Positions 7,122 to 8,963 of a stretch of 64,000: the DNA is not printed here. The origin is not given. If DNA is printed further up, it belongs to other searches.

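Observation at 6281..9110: Three-gene cassette (82-aa ORF, ApeA-like HEPN, DUF2971-like) as a candidate undescribed composite defence system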

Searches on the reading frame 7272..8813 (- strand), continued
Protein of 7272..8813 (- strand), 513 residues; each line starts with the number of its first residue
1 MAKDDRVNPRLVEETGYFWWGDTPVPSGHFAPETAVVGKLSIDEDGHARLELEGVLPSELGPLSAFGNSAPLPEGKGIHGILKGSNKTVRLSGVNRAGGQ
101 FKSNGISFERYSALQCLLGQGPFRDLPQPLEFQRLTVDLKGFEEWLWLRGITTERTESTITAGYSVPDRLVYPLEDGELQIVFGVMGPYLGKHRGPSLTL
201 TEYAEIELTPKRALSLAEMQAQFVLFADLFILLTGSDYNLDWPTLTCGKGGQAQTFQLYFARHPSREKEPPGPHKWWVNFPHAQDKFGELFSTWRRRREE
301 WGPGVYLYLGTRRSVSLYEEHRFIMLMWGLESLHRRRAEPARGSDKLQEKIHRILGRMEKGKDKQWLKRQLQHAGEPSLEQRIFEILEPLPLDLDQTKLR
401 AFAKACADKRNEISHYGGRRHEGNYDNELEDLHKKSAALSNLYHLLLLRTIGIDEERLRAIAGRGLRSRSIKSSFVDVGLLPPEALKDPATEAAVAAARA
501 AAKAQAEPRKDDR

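Call 111: search_protein_families(library=pfam, alignment_id=A8, max_evalue=0.001)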
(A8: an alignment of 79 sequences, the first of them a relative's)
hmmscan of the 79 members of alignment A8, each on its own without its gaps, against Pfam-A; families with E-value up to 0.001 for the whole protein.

A. member 1, L002:11755-12720:+ (321 aa): 0 families

B. families by the number of members that match (of 79 scanned): 59 families (the first 25 are shown)
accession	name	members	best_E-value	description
PF02096.25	60KD_IMP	2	1.1e-58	60Kd inner membrane protein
PF20473.4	MmeI_Mtase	2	8.9e-28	MmeI, DNA-methyltransferase domain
PF00589.27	Phage_integrase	2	3.4e-20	Phage integrase family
PF20465.4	MmeI_hel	2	1.9e-14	MmeI, helicase spacer domain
PF04545.22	Sigma70_r4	2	3.1e-07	Sigma-70, region 4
PF07669.17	Eco57I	2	4.5e-05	Eco57I restriction-modification methylase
PF02384.22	N6_Mtase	2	0.00015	N-6 DNA Methylase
PF14849.12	YidC_periplas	1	2.8e-79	YidC periplasmic domain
PF03060.21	NMO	1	6.5e-47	Nitronate monooxygenase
PF00239.26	Resolvase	1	7.6e-43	Resolvase, N terminal domain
PF00696.33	AA_kinase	1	1.7e-40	Amino acid kinase family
PF13610.12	DDE_Tnp_IS240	1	2.2e-36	DDE domain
PF05717.18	TnpB_IS66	1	5.6e-33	IS66 Orf2 like protein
PF01841.26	Transglut_core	1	9.3e-25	Transglutaminase-like superfamily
PF13424.12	TPR_12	1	1e-24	Tetratricopeptide repeat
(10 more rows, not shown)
